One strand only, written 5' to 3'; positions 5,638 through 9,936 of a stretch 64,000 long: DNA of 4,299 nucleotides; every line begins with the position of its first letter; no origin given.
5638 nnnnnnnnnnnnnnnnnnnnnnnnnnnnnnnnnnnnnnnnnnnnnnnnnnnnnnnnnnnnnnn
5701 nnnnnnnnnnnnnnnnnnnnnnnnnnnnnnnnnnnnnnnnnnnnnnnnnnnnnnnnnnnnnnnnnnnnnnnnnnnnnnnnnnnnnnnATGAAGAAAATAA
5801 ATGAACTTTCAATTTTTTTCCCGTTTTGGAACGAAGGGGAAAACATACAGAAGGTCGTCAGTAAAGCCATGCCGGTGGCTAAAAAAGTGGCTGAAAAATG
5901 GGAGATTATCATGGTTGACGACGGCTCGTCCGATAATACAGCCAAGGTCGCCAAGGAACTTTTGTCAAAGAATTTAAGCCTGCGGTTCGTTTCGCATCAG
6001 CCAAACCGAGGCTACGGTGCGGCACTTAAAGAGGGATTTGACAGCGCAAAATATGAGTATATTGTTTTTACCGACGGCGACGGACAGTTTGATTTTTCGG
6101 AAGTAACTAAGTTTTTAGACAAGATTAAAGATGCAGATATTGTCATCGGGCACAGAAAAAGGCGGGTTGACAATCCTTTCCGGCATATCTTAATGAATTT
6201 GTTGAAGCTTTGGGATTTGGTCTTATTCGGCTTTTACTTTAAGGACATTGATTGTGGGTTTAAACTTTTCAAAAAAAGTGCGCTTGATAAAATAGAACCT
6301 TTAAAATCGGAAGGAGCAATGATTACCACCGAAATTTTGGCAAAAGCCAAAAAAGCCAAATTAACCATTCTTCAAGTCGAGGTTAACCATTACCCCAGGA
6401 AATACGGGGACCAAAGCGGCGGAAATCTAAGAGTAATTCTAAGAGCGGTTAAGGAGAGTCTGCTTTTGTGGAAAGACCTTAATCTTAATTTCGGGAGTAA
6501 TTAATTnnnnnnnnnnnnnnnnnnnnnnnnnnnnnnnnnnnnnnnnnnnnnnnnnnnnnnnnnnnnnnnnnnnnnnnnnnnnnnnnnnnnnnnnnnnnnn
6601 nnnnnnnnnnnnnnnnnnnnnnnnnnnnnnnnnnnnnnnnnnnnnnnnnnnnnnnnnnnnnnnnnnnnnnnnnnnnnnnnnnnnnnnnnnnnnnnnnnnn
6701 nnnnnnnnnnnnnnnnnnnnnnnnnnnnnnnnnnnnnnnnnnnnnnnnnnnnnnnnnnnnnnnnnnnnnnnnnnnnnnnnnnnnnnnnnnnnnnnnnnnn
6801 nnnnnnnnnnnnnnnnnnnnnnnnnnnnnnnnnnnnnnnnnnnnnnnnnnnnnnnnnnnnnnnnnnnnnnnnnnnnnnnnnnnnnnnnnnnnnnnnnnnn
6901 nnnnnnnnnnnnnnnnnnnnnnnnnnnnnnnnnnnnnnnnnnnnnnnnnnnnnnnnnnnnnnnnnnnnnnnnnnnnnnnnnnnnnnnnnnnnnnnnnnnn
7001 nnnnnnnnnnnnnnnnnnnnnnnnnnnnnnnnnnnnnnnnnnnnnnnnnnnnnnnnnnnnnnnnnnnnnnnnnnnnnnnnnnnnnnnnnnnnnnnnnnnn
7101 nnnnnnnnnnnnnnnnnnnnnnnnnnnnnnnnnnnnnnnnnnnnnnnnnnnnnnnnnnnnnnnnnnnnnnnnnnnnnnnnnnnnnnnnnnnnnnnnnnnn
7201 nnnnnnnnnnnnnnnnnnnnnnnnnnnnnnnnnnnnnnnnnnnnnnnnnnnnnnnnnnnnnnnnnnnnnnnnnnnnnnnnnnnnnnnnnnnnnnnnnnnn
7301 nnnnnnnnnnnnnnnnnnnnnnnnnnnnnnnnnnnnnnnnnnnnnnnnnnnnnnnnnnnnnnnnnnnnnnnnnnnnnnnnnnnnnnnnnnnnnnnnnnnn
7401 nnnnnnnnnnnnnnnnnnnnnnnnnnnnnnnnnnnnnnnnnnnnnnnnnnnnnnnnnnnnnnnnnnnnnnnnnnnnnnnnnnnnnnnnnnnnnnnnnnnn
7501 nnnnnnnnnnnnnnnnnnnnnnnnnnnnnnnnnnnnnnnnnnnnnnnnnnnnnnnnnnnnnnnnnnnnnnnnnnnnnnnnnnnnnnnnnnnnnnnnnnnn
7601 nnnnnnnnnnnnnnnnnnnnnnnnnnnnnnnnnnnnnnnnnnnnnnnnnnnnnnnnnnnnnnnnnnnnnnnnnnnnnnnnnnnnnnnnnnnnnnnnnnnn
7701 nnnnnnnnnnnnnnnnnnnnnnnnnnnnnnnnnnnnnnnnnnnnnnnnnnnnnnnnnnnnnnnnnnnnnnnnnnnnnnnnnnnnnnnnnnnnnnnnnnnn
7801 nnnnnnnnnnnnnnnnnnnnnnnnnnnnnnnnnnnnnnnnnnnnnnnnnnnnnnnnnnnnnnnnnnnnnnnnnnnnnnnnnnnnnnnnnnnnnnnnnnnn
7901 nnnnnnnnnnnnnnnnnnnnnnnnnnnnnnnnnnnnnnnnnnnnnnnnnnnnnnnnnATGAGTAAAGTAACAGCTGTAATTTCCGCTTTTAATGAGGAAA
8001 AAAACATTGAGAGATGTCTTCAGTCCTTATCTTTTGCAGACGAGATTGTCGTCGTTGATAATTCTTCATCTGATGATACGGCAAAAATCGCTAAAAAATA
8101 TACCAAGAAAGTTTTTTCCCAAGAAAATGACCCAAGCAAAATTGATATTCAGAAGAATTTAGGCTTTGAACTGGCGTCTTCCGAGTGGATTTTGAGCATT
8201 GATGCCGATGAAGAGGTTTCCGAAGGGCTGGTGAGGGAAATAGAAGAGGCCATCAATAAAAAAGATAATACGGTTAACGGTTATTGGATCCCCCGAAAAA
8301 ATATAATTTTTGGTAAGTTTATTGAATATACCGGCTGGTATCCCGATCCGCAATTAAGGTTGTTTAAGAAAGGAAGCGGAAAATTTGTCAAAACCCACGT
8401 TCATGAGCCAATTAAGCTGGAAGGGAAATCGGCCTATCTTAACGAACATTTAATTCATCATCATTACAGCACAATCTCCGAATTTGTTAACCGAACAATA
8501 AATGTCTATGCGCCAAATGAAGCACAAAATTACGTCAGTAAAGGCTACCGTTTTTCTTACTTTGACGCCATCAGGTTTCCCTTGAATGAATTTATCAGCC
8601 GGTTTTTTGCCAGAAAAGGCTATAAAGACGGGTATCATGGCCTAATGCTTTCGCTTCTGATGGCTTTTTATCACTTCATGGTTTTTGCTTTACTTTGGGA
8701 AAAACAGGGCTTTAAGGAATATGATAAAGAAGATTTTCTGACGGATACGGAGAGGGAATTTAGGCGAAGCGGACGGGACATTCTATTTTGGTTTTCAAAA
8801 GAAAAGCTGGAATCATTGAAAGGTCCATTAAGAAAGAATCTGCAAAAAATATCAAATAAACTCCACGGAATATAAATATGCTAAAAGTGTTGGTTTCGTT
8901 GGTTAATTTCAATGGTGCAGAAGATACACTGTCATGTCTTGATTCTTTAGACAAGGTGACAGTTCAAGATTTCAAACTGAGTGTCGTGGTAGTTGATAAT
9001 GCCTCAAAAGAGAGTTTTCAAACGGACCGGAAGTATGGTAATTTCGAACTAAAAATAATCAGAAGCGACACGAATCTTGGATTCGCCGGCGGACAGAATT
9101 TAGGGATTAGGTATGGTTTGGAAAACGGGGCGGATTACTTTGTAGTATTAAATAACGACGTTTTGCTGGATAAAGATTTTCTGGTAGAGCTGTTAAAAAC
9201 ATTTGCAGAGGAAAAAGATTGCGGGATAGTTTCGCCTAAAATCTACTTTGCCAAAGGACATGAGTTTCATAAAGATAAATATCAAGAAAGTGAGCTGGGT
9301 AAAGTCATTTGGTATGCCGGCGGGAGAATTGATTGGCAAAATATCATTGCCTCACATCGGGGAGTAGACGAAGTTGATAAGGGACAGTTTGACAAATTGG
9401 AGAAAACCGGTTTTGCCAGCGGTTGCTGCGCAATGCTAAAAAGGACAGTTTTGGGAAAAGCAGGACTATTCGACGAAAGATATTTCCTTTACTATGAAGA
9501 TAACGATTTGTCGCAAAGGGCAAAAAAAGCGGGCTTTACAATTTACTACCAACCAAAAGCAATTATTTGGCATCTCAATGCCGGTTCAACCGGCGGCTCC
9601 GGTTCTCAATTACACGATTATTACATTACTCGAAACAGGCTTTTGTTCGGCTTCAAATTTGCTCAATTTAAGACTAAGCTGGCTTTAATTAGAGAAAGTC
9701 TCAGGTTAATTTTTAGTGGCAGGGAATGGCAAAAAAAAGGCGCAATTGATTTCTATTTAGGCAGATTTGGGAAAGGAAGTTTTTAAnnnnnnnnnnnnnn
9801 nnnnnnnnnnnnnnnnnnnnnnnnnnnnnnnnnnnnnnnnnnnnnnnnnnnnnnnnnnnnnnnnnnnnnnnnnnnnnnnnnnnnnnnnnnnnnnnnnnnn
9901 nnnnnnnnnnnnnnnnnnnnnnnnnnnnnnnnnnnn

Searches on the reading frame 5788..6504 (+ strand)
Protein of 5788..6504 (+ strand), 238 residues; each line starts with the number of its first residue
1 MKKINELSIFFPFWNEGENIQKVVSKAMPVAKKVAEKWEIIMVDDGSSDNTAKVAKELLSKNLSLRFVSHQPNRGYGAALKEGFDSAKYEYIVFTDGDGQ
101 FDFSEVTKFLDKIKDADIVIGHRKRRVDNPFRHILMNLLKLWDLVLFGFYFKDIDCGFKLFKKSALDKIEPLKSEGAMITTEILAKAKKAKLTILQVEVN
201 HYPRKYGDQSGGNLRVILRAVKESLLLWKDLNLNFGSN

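Call 17: search_protein_families(library=pfam, proteins=[window:5788-6504:+], max_evalue=0.001)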
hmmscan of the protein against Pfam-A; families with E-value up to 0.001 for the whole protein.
window:5788-6504:+ (238 aa): 2 families
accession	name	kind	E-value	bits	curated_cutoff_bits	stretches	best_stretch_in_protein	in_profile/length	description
PF00535.33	Glycos_transf_2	-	1.2e-25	90.8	23.3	1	8-136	1-128/168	Glycosyl transferase family 2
PF10111.15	Glyco_tranf_2_2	-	9.3e-09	35.6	27.3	1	12-110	5-103/276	Glycosyltransferase like family 2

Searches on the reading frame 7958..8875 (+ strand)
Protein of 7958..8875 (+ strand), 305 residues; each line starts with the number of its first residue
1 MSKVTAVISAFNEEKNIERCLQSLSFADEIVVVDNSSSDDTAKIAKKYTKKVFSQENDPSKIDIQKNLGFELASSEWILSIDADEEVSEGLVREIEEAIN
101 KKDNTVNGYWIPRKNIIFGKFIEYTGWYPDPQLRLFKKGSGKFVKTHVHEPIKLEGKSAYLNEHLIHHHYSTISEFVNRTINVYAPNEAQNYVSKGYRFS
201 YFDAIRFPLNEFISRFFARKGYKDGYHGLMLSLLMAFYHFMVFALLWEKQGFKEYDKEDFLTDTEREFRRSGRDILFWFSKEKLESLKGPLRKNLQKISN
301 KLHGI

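Call 17: search_protein_families(library=pfam, proteins=[window:7958-8875:+], max_evalue=0.001)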
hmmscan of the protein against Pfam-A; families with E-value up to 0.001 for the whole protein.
window:7958-8875:+ (305 aa): 3 families
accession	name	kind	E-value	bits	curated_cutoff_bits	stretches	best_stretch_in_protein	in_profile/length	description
PF00535.33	Glycos_transf_2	-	9.5e-20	71.6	23.3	1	6-126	2-130/168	Glycosyl transferase family 2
PF13704.12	Glyco_tranf_2_4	-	3.8e-05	24.5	27.5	1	12-85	2-82/98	Glycosyl transferase family 2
PF10111.15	Glyco_tranf_2_2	-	0.00031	20.8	27.3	1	6-89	2-96/276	Glycosyltransferase like family 2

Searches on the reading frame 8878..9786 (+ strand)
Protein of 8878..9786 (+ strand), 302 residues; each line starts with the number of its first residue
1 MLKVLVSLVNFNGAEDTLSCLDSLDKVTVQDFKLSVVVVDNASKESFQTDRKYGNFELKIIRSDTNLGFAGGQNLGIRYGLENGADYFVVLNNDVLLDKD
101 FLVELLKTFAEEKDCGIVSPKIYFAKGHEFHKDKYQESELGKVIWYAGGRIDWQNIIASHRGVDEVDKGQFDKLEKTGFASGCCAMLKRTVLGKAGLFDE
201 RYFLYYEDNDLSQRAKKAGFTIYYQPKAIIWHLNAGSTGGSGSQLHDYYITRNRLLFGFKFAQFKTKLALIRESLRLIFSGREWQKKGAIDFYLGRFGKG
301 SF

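Call 17: search_protein_families(library=pfam, proteins=[window:8878-9786:+], max_evalue=0.001)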
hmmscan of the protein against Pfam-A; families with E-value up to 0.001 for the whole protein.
window:8878-9786:+ (302 aa): 4 families
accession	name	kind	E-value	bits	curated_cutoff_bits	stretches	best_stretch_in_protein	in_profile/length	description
PF00535.33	Glycos_transf_2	-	3.7e-13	50.2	23.3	1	10-193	6-165/168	Glycosyl transferase family 2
PF13641.12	Glyco_tranf_2_3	-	8.6e-13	49.3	27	1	10-237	9-216/230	Glycosyltransferase like family 2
PF13632.12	Glyco_trans_2_3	-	1.3e-06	28.8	27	0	168-260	60-144/198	Glycosyl transferase family group 2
PF13506.12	Glyco_transf_21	-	5.4e-05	23.2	21.7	0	85-231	31-153/174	Glycosyl transferase family 21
